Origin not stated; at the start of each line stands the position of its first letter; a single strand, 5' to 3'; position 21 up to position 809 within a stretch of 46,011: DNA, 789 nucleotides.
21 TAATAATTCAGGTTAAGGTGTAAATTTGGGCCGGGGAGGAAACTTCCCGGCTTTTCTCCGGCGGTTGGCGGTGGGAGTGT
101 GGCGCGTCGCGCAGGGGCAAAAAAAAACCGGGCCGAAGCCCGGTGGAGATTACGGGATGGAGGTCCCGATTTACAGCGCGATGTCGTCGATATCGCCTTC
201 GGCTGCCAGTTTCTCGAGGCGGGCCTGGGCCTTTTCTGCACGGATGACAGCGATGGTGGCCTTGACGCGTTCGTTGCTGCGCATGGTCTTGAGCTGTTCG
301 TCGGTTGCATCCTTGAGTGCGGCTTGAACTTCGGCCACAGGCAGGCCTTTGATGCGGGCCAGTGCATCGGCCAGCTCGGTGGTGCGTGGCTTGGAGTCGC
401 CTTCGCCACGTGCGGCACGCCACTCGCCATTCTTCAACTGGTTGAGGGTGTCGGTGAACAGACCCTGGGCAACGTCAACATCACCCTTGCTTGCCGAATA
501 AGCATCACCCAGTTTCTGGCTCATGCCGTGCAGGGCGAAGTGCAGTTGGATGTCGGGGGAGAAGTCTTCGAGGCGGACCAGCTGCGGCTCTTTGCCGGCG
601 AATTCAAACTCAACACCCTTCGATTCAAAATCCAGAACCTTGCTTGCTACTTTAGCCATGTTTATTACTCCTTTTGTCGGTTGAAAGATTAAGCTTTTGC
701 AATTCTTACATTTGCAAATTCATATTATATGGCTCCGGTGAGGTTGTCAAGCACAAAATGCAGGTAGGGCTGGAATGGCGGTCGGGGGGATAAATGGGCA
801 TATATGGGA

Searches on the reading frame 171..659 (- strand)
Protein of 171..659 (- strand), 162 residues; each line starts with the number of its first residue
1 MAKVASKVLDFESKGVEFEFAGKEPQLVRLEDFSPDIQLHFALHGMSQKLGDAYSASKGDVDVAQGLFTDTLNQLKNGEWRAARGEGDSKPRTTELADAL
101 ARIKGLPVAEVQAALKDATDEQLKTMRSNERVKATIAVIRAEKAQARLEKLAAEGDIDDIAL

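Call 11: search_protein_families(library=phrogs, proteins=[window:171-659:-])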
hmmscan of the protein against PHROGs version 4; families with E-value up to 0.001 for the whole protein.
window:171-659:- (162 aa): 0 families

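Call 12: search_dna_similar(query=window:171-659:-, collection=phages, mode=protein, max_rows=30, max_evalue=0.001)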
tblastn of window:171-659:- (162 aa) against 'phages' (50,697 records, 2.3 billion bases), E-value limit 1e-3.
Records with a match: 2; places in all: 2; records where one place covers at least 80% of the query: 2.
Best place of each record, by identity: <60% 2.
By first word of the organism name: Bacteriophage 1; Microcystis 1.
By host as written in the record: - 1; Microcystis elabens 1.
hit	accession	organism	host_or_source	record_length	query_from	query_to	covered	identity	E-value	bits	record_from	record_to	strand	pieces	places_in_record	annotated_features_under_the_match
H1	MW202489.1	Bacteriophage sp.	Manatee Spring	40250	13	144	81%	32.6%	2e-6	52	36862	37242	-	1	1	hypothetical protein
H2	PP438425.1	Microcystis phage Mel-JY34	Microcystis elabens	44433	28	158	81%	29.0%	7e-4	45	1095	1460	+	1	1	hypothetical protein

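Call 14: find_related_loci(query=window:171-659:-, collection=viral_contigs, flank=6000)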
Query window:171-659:- (162 aa) in viral_contigs; peptide patterns used: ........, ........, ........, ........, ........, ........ (x = any residue, [..] = any of these).
43 stretches matched a pattern; 1 encode a relative of the query (tblastn E <= 1e-3); 1 distinct loci.
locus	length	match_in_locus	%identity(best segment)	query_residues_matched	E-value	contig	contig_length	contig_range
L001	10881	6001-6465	86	1-155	1e-88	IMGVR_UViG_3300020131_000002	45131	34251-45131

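Call 16: get_annotated_region(hit=H1, flank=4000)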
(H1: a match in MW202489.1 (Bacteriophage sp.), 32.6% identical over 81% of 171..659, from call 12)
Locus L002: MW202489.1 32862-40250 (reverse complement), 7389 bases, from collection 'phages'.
description: Bacteriophage sp. isolate ctMlz233, complete genome.
organism: Bacteriophage sp. (NCBI taxid 38018)
taxonomy: Viruses
host: -; source: Manatee Spring; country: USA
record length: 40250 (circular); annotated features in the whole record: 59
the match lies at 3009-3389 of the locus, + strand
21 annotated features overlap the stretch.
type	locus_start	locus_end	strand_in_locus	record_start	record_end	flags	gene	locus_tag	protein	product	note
CDS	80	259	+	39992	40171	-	-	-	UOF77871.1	class d beta-lactamase oxA-58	-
CDS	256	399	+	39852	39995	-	-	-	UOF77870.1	hypothetical protein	-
CDS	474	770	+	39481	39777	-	-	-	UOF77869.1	hypothetical protein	-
CDS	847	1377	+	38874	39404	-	-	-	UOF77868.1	hypothetical protein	-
CDS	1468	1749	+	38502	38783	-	-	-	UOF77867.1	hypothetical protein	-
CDS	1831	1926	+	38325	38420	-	-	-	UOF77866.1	hypothetical protein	-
CDS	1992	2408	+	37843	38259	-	-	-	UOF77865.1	hypothetical protein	-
CDS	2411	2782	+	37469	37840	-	-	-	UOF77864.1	hypothetical protein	-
CDS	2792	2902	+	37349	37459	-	-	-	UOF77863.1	hypothetical protein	-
CDS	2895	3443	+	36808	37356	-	-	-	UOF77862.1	hypothetical protein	-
CDS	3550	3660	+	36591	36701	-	-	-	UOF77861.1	hypothetical protein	-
CDS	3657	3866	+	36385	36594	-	-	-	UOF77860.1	hypothetical protein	-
CDS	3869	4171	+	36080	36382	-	-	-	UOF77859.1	hypothetical protein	-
CDS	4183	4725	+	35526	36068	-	-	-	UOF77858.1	hypothetical protein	-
CDS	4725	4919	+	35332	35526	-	-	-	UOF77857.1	hypothetical protein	-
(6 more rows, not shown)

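Call 17: get_annotated_region(hit=H2, flank=4000)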
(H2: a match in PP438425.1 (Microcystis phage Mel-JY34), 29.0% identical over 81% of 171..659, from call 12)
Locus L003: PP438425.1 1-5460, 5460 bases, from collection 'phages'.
description: Microcystis phage Mel-JY34, complete genome.
organism: Microcystis phage Mel-JY34 (NCBI taxid 3128145)
taxonomy: Viruses; Duplodnaviria; Heunggongvirae; Uroviricota; Caudoviricetes
host: Microcystis elabens; source: China; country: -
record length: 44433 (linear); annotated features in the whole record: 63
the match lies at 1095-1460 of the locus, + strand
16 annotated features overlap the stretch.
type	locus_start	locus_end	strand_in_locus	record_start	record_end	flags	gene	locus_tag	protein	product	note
CDS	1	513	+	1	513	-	-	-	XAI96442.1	hypothetical protein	-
CDS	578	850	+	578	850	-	-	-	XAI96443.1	hypothetical protein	-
CDS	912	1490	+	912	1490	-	-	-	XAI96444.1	hypothetical protein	-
CDS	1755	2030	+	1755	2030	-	-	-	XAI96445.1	hypothetical protein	-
CDS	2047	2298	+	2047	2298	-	-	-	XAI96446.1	hypothetical protein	-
CDS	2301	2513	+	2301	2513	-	-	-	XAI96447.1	hypothetical protein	-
CDS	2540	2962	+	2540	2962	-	-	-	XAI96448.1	hypothetical protein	-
CDS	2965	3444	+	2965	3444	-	-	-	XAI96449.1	hypothetical protein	-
CDS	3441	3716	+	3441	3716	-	-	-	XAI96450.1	hypothetical protein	-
CDS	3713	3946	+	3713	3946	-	-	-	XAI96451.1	hypothetical protein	-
CDS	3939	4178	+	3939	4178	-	-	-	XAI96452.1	hypothetical protein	-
CDS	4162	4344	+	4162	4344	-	-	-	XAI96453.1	hypothetical protein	-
CDS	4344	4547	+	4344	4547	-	-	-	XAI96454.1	hypothetical protein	-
CDS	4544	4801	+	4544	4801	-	-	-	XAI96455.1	hypothetical protein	-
CDS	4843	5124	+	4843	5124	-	-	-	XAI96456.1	hypothetical protein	-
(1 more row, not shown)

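Call 23: find_homologous_proteins(query=window:171-659:-)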
Query window:171-659:- (162 aa): 40 proteins with E <= 0.001 among 521 candidates.
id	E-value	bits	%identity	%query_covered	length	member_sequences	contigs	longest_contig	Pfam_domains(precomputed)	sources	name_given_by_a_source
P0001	4.0e-96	337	100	100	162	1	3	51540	-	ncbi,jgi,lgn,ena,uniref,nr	ncbi:hypothetical protein [Methylocaldum sp.]|uniref:hypothetical protein n=1 Tax=Methylocaldum sp. 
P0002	2.9e-78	279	86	96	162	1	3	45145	-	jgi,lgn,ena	-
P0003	8.1e-76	271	81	100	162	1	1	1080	-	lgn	-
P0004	1.2e-73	264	81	99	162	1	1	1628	-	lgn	-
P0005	2.3e-60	221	67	99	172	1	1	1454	-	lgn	-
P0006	1.3e-59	218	69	98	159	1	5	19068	-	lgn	-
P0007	5.7e-59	216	67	98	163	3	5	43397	-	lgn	-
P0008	6.1e-59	216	75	86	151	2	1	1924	-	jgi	jgi:hypothetical protein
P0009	1.9e-58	215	68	98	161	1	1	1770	-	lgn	-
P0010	4.1e-58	214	67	100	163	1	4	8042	-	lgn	-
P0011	5.2e-57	210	67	98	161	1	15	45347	-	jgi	jgi:hypothetical protein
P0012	6.6e-57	210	65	100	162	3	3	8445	-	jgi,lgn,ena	jgi:hypothetical protein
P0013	1.2e-56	209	65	99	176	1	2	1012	-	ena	-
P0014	2.0e-56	208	67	100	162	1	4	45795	-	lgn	-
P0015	2.7e-56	208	69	91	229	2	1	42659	-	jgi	-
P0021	2.5e-53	198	63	100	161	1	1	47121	-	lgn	-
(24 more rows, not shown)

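Call 26: find_related_loci(query=A2, collection=metagenome_contigs, flank=3000)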
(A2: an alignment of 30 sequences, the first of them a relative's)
Query A2 (162 aa) in metagenome_contigs; peptide patterns used: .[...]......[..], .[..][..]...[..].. (x = any residue, [..] = any of these).
186 stretches matched a pattern; 74 encode a relative of the query (tblastn E <= 1e-3); 74 distinct loci.
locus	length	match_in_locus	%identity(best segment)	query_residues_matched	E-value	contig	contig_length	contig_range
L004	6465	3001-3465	86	1-155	3e-87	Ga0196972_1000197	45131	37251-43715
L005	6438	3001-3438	49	4-150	1e-37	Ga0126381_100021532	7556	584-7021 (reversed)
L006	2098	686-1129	44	3-151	2e-32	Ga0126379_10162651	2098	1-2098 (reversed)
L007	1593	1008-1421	44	3-140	7e-30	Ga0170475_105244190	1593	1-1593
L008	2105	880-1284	43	16-154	4e-27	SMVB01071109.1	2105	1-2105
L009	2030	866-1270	43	16-154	4e-27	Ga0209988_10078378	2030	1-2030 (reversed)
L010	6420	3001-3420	39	1-140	1e-26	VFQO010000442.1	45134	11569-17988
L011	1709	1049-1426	41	2-127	1e-26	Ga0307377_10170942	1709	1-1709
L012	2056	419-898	37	1-162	2e-25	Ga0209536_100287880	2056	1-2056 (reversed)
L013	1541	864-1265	40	1-136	4e-25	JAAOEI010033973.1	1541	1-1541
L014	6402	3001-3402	40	3-139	8e-25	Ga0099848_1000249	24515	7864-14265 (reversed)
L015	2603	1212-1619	40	1-139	7e-25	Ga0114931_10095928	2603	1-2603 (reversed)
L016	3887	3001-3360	41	15-136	4e-24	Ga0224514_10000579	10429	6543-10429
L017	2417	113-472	42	16-139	3e-23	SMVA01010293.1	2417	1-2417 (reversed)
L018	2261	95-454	42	16-139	3e-23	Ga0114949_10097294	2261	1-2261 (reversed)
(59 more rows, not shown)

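Call 27: find_related_loci(query=A2, collection=viral_contigs, flank=3000)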
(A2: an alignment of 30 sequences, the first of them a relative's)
Query A2 (162 aa) in viral_contigs; peptide patterns used: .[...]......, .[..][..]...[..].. (x = any residue, [..] = any of these).
46 stretches matched a pattern; 21 encode a relative of the query (tblastn E <= 1e-3); 21 distinct loci.
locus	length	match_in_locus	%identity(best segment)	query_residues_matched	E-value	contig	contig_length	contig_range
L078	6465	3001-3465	86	1-155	1e-87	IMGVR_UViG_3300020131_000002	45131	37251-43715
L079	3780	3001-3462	45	3-156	2e-37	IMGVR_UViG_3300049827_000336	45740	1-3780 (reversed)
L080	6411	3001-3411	45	3-139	4e-30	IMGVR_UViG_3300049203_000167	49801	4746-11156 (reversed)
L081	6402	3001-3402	40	3-139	4e-25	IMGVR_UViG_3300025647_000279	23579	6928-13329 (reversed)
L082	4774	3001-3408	42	16-154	3e-24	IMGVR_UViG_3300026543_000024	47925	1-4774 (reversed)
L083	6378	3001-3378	40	2-127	8e-24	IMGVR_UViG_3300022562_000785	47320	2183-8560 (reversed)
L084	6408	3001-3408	40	16-154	6e-22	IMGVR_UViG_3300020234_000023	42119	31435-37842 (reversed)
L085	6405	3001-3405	36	1-139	4e-20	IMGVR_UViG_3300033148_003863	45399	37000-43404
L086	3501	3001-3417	33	16-160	1e-16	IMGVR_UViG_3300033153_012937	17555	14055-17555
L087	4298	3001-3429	32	1-137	8e-14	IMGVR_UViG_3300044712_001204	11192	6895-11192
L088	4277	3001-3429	32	1-137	8e-14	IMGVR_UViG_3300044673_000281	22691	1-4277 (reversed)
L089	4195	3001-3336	34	15-132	1e-13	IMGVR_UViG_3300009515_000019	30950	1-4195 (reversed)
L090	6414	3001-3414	30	3-136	4e-10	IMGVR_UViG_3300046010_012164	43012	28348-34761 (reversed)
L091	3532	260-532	35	10-103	3e-10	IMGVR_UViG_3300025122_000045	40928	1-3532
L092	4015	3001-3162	38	2-56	1e-6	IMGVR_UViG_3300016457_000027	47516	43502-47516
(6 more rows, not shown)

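Call 28: find_encoding_contigs(protein=P0004, flank=3000, max_places=2)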
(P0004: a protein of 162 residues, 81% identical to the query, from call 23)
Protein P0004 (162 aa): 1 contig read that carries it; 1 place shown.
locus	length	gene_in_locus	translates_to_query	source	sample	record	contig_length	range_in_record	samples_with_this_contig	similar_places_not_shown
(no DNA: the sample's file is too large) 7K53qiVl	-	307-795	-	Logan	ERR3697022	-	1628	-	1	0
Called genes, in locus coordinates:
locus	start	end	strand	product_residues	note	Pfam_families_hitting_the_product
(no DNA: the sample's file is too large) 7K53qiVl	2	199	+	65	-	?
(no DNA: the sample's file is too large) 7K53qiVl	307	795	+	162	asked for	-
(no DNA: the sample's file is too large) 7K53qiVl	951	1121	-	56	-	-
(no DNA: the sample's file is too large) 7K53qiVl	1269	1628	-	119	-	?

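Call 29: find_encoding_contigs(protein=P0014, flank=3000, max_places=2)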
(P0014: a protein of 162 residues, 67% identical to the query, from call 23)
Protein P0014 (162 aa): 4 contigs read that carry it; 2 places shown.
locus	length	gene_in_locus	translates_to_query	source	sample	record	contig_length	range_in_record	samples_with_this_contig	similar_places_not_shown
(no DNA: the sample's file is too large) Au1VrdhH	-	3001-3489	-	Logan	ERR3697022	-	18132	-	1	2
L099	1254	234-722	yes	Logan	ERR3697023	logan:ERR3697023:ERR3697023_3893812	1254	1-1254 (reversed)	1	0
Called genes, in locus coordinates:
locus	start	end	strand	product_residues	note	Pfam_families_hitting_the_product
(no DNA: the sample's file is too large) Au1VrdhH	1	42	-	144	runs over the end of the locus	-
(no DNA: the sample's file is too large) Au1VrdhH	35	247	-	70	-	-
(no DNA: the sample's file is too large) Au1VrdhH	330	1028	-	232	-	-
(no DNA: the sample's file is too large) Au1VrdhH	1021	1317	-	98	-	-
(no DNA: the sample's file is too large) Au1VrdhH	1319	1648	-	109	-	-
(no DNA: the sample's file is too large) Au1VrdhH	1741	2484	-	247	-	-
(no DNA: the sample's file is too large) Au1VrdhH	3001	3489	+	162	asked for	-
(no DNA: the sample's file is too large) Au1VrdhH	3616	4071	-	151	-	-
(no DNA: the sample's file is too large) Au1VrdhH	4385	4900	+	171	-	-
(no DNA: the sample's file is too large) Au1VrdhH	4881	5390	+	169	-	-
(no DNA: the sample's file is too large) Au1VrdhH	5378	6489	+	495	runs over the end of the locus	PF22530:Terminase-T7_RNaseH-like (faint)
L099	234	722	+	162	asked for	-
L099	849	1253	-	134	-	?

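Call 30: find_encoding_contigs(protein=P0021, flank=3000, max_places=2)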
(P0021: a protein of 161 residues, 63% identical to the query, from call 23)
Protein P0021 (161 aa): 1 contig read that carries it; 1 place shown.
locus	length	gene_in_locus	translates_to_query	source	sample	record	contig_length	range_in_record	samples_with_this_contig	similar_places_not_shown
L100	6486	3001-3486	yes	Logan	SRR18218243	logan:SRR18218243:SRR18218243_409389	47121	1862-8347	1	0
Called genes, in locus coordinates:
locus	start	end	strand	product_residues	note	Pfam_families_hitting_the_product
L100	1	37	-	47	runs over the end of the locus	-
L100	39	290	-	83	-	-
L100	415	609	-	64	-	-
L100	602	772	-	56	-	-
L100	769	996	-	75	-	-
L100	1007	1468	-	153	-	-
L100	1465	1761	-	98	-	-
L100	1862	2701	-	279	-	-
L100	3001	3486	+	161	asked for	-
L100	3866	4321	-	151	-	-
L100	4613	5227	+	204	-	-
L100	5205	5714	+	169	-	-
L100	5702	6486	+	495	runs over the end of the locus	-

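Call 31: find_encoding_contigs(protein=P0011, flank=3000, max_places=3)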
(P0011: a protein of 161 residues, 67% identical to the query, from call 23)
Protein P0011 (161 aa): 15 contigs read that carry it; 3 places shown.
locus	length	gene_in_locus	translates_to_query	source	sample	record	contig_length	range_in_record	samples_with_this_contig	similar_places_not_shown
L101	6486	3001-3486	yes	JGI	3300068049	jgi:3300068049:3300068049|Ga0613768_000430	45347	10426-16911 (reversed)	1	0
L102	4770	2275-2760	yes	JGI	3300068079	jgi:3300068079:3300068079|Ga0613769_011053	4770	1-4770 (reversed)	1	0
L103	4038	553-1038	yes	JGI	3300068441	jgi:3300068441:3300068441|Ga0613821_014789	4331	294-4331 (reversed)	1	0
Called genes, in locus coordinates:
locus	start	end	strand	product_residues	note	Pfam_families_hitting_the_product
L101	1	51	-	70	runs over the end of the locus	-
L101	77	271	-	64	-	-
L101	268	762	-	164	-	-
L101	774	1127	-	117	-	-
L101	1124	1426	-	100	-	-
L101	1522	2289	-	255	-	-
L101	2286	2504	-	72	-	-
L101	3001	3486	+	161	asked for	-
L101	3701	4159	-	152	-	-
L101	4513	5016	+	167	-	-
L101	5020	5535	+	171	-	-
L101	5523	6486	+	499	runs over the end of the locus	-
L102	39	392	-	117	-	-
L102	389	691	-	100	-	-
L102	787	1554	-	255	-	-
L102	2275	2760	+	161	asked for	-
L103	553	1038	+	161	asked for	-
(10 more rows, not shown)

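Call 35: find_encoding_contigs(protein=P0007, flank=3000, max_places=2)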
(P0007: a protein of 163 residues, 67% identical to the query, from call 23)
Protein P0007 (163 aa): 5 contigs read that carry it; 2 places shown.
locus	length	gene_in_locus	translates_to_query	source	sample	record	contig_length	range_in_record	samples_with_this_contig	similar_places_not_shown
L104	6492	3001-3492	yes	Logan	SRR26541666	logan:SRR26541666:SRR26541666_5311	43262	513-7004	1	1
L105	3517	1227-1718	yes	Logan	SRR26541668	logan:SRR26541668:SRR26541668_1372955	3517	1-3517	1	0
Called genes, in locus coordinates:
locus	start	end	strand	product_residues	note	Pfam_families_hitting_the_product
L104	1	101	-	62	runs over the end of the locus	-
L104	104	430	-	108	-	-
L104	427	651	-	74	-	-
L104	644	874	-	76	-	-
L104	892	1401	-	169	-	-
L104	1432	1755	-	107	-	-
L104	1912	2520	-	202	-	-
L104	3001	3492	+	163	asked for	-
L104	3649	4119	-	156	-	-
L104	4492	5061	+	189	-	-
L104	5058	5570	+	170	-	-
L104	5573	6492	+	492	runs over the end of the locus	PF22530:Terminase-T7_RNaseH-like (faint)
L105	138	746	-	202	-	-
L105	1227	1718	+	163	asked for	-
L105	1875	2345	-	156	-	-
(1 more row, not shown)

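Call 36: find_encoding_contigs(protein=P0006, flank=3000, max_places=2)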
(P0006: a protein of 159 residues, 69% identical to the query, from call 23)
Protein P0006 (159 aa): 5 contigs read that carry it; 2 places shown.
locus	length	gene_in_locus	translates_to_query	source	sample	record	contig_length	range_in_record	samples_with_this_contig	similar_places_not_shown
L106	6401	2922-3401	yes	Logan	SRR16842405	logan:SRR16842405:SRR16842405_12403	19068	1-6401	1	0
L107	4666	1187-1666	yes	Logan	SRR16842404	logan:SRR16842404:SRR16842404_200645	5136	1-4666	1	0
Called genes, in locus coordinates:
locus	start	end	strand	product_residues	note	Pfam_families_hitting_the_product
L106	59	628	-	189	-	-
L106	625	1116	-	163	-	-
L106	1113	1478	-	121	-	-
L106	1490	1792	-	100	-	-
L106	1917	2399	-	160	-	-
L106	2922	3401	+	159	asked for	-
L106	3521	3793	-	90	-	-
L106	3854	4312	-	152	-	-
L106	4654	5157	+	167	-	-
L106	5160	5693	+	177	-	-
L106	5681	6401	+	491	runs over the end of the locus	PF22530:Terminase-T7_RNaseH-like (weak)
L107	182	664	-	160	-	-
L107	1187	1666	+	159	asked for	-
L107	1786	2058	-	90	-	-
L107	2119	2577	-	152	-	-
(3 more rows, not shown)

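Call 37: find_encoding_contigs(protein=P0015, flank=3000, max_places=2)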
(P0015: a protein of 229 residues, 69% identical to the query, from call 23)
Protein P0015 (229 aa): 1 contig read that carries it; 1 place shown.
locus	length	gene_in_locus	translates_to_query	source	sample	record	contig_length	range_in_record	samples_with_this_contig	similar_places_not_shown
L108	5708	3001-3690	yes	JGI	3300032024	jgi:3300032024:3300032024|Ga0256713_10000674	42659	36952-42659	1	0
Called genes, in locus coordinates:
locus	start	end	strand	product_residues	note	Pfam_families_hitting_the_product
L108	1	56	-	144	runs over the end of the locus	-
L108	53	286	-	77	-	-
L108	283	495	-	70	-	-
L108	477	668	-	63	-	-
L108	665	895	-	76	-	-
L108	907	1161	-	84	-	-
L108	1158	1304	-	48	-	-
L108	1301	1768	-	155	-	-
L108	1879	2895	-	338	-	-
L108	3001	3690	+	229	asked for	-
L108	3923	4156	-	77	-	-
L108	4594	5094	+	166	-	-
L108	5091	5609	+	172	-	-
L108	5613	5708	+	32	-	?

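Call 38: find_encoding_contigs(protein=P0012, flank=3000, max_places=2)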
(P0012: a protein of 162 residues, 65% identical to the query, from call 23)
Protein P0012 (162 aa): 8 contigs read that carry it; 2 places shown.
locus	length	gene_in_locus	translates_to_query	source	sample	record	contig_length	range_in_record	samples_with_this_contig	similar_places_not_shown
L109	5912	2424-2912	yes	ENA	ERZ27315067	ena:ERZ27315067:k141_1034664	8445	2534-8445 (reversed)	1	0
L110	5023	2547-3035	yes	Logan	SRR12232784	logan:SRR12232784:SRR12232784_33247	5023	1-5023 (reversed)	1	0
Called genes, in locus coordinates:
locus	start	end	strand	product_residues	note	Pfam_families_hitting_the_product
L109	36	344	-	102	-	-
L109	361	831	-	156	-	-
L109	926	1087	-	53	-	-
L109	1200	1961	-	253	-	-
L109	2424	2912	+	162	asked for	-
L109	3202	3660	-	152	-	-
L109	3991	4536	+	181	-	-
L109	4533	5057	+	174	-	-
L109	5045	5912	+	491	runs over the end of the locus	PF22530:Terminase-T7_RNaseH-like (weak)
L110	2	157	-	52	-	?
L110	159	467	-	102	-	-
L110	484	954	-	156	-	-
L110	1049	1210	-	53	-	-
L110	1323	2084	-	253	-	-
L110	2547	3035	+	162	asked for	-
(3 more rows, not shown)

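Call 40: search_protein_families(library=pfam, max_evalue=0.01, proteins=[window:171-659:-])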
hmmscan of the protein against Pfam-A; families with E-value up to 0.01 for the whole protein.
window:171-659:- (162 aa): 1 family
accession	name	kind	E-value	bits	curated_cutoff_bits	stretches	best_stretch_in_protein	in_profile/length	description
PF05355.16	Apo-CII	-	0.008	16.7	22.1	0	42-79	40-77/77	Apolipoprotein C-II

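Call 44: find_related_loci(query=A2, collection=genome_contigs, flank=3000)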
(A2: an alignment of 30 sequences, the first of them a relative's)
Query A2 (162 aa) in genome_contigs; peptide patterns used: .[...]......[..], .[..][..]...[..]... (x = any residue, [..] = any of these).
37 stretches matched a pattern; 2 encode a relative of the query (tblastn E <= 1e-3); 2 distinct loci.
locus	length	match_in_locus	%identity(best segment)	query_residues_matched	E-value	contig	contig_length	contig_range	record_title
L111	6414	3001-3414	45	3-140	7e-29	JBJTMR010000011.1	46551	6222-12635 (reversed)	MAG: Bdellovibrio sp. isolate samp_4452_concoct_254 samp_4452_113160, whole genome shotgun sequence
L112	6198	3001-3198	38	30-95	3e-7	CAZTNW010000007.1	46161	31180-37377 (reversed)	MAG TPA_asm: uncultured bacterium isolate binchicken_co204_202 genome assembly, contig: NODE_754_length_46161_cov_19.814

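Call 60: predict_structure(alignment_id=A2)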
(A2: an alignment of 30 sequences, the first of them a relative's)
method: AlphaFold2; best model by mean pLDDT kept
length: 162 residues; sequences in the alignment: 30
mean_pLDDT: 86.5   pTM: 0.51
mean pLDDT of the five models: 86.5, 85.8, 83.7, 83.4, 81.9
residues with pLDDT >= 90: 97; 70-90: 46; 50-70: 13; < 50: 6
segments of 3 or more residues with pLDDT < 50: 85-89
pLDDT, mean of each block of 10 residues (from residue 1): 86 96 96 95 91 88 92 89 53 86 95 91 88 91 87 68 48
secondary structure, 60 per line:
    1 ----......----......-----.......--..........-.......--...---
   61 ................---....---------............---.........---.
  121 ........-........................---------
elements in order: E5-10 E15-20 E26-29 H35-44 H46-52 H61-76 H80-83 H93-104 H108-116 H120-128 H130-153

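Call 64: fold_search(model_id=the predicted structure, library=pdb)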
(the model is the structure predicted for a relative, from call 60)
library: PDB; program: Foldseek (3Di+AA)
matches with E <= 10: 92; with E <= 0.001: 0
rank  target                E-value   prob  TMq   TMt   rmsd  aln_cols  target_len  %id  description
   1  6ilr_B                1.9e+00  0.13  0.17  0.10  10.7        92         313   13  Structure of Arabidopsis thaliana Ribokinase in unligand form (released 2019-03-13)
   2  5lq4_A                2.1e+00  0.13  0.19  0.08  10.2        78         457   14  The Structure of ThcOx, the First Oxidase Protein from the Cyanobactin Pathways (released 2016-11-09)
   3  7d5n_B                2.2e+00  0.07  0.17  0.08  18.8       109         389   13  Crystal structure of inositol dehydrogenase homolog complexed with NADH and myo-inositol from Azotobacter vinelandii (released 2021-09-29)
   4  5fby_A                2.3e+00  0.03  0.16  0.08  20.2       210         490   15  Crystal structure of ctSPD (released 2016-03-30)
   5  7d5m                  2.6e+00  0.06  0.17  0.08  18.8       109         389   13  Crystal structure of inositol dehydrogenase homolog complexed with NAD+ from Azotobacter vinelandii (released 2021-09-29)
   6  5fc3_B                2.6e+00  0.03  0.17  0.08  20.0       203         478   13  Structural basis of cohesin cleavage by separase (released 2016-03-30)
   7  5cj0_B                2.6e+00  0.02  0.13  0.11  27.8       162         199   19  Crystal Structure of Amino Acids 1631-1692 of MYH7 (released 2015-12-02)
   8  8ovi_MODEL_1_A        2.8e+00  0.08  0.13  0.18   8.7        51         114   12  BRICHOS monomer (released 2024-06-26)
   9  5dcf                  2.8e+00  0.04  0.20  0.15  16.6       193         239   14  C-terminal domain of XerD recombinase in complex with gamma domain of FtsK (released 2016-09-07)
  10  7d5n_A                2.9e+00  0.06  0.17  0.08  18.5       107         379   13  Crystal structure of inositol dehydrogenase homolog complexed with NADH and myo-inositol from Azotobacter vinelandii (released 2021-09-29)
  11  1fvj_A                2.9e+00  0.04  0.16  0.14  16.6       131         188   11  THE 2.06 ANGSTROM STRUCTURE OF THE H32Y MUTANT OF THE DISULFIDE BOND FORMATION PROTEIN (DSBA) (released 1997-05-15)
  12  3v5n_D                3.1e+00  0.04  0.13  0.07  18.3        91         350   14  The crystal structure of oxidoreductase from Sinorhizobium meliloti (released 2012-01-04)
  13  3cxb_A                3.1e+00  0.03  0.17  0.10  20.7       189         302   10  Crystal Structure of sifa and skip (released 2008-12-02)
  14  1wdj_B                3.3e+00  0.23  0.17  0.18   6.6        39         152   23  Crystal structure of TT1808 from Thermus thermophilus HB8 (released 2004-11-17)
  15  3dty_A                3.5e+00  0.06  0.17  0.08  14.3        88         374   14  Crystal structure of an Oxidoreductase from Pseudomonas syringae (released 2008-08-05)
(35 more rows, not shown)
